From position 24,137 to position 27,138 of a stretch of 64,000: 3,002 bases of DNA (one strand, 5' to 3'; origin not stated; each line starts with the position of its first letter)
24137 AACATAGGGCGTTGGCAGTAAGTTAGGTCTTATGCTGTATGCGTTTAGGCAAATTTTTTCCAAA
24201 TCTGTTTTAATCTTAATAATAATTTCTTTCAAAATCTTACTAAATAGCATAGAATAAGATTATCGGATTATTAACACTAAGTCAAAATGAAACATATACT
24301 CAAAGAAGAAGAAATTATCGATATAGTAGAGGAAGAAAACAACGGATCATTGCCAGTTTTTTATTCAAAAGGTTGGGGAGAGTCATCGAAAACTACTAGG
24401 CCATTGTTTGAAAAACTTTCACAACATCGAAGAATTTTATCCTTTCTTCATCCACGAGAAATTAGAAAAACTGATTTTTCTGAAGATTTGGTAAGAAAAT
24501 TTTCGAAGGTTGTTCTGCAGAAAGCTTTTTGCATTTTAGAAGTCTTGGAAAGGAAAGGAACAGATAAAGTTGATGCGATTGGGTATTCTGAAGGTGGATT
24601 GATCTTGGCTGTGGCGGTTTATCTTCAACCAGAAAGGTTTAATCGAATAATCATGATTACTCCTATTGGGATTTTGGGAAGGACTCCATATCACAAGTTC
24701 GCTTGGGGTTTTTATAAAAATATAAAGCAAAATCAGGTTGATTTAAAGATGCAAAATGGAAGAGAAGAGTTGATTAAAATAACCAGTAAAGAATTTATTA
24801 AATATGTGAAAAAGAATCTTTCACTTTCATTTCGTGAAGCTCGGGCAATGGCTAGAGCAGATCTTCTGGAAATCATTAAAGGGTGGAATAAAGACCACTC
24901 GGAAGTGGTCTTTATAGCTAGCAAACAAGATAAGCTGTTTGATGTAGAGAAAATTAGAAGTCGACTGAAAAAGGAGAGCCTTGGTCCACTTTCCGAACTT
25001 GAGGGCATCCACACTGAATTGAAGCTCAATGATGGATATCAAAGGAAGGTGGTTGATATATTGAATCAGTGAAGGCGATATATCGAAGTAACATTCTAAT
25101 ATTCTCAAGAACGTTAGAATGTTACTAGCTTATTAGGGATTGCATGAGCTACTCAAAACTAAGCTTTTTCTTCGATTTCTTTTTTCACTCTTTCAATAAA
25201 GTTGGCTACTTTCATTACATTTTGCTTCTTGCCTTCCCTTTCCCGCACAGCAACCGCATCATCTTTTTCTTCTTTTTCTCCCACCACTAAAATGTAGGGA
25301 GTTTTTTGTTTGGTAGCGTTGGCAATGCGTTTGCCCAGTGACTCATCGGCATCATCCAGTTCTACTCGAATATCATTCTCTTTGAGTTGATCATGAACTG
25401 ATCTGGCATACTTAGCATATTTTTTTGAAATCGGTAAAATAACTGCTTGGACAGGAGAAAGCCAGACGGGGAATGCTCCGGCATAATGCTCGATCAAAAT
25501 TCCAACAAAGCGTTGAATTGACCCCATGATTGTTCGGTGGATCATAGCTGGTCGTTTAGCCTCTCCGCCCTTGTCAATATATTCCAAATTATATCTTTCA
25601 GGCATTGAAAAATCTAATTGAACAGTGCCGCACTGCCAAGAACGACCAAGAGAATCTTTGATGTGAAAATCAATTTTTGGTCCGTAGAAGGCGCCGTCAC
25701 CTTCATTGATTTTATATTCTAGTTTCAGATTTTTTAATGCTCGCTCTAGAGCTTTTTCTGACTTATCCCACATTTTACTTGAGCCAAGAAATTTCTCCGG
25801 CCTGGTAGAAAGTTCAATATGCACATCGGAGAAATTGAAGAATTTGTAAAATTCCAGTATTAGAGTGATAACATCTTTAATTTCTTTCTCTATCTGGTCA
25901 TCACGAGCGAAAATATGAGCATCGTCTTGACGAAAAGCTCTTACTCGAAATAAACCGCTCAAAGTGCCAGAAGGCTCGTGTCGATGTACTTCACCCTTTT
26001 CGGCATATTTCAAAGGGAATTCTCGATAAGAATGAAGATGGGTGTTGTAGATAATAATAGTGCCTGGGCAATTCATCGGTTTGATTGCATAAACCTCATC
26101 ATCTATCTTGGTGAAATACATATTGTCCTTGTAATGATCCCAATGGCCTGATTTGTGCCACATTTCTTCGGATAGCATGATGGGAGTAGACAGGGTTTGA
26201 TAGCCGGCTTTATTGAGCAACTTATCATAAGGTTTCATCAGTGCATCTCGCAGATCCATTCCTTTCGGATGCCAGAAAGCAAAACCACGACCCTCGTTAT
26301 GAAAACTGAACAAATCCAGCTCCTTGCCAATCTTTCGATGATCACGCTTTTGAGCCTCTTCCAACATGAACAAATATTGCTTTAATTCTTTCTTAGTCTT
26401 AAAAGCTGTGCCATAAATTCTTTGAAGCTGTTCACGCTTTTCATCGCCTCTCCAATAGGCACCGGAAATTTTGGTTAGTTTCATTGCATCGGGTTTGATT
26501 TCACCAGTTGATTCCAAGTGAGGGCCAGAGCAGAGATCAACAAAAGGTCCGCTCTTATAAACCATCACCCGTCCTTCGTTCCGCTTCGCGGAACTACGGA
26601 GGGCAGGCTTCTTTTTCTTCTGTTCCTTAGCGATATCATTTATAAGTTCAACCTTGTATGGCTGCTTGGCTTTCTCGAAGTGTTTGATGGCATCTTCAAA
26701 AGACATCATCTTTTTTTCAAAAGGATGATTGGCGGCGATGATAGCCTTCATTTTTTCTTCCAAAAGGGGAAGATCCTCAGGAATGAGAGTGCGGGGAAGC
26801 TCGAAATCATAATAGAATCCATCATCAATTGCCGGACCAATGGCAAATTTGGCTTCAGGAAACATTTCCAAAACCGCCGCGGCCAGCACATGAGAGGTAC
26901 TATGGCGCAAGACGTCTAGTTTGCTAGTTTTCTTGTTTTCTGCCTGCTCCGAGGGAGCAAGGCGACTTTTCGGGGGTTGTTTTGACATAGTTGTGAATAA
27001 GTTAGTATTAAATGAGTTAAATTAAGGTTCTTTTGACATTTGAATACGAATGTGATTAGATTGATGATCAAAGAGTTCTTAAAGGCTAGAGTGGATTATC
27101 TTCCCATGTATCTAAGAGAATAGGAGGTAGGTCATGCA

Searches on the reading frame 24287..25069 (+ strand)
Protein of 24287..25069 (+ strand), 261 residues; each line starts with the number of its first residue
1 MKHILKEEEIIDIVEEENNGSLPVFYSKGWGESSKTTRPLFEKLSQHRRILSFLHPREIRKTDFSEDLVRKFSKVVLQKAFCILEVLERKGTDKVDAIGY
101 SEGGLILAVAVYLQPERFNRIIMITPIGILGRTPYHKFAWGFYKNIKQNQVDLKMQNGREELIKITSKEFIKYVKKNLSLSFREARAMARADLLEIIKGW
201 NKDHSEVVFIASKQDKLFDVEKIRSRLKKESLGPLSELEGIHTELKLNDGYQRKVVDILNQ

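Call 53: search_protein_families(library=pfam, proteins=[window:24287-25069:+], max_evalue=0.01)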
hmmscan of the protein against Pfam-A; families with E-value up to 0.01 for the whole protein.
window:24287-25069:+ (261 aa): 1 family
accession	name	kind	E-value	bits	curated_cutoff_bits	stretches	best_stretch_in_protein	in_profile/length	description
PF00561.26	Abhydrolase_1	-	2.9e-05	24.3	25.8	1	61-144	40-117/245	alpha/beta hydrolase fold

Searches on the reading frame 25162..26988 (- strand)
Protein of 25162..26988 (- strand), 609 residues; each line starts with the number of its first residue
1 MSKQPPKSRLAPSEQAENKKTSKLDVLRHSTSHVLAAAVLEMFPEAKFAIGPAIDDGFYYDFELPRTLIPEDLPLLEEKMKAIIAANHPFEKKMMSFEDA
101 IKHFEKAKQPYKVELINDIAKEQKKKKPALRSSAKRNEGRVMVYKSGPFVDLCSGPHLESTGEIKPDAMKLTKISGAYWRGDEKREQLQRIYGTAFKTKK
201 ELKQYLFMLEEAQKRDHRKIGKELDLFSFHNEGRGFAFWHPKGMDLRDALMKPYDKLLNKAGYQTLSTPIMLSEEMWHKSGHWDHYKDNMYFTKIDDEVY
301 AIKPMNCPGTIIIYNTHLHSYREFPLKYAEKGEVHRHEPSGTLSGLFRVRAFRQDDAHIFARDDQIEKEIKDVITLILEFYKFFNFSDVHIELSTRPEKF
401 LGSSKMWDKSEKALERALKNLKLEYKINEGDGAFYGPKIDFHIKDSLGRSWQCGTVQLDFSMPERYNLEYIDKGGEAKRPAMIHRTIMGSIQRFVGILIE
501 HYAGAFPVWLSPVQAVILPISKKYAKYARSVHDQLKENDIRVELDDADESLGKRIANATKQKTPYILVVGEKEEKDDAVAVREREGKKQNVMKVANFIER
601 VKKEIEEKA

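Call 53: search_protein_families(library=pfam, proteins=[window:25162-26988:-], max_evalue=0.01)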
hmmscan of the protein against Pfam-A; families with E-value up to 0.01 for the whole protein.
window:25162-26988:- (609 aa): 3 families
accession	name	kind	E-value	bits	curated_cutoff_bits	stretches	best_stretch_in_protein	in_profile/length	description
PF00587.30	tRNA-synt_2b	-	7.8e-44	150.3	29.3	1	294-502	4-179/179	tRNA synthetase class II core domain (G, H, P, S and T)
PF03129.25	HGTP_anticodon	-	7.8e-25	87.3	21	1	514-603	1-93/94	Anticodon binding domain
PF07973.19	tRNA_SAD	-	6.9e-12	45.6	24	1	142-192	2-44/44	Threonyl and Alanyl tRNA synthetase second additional domain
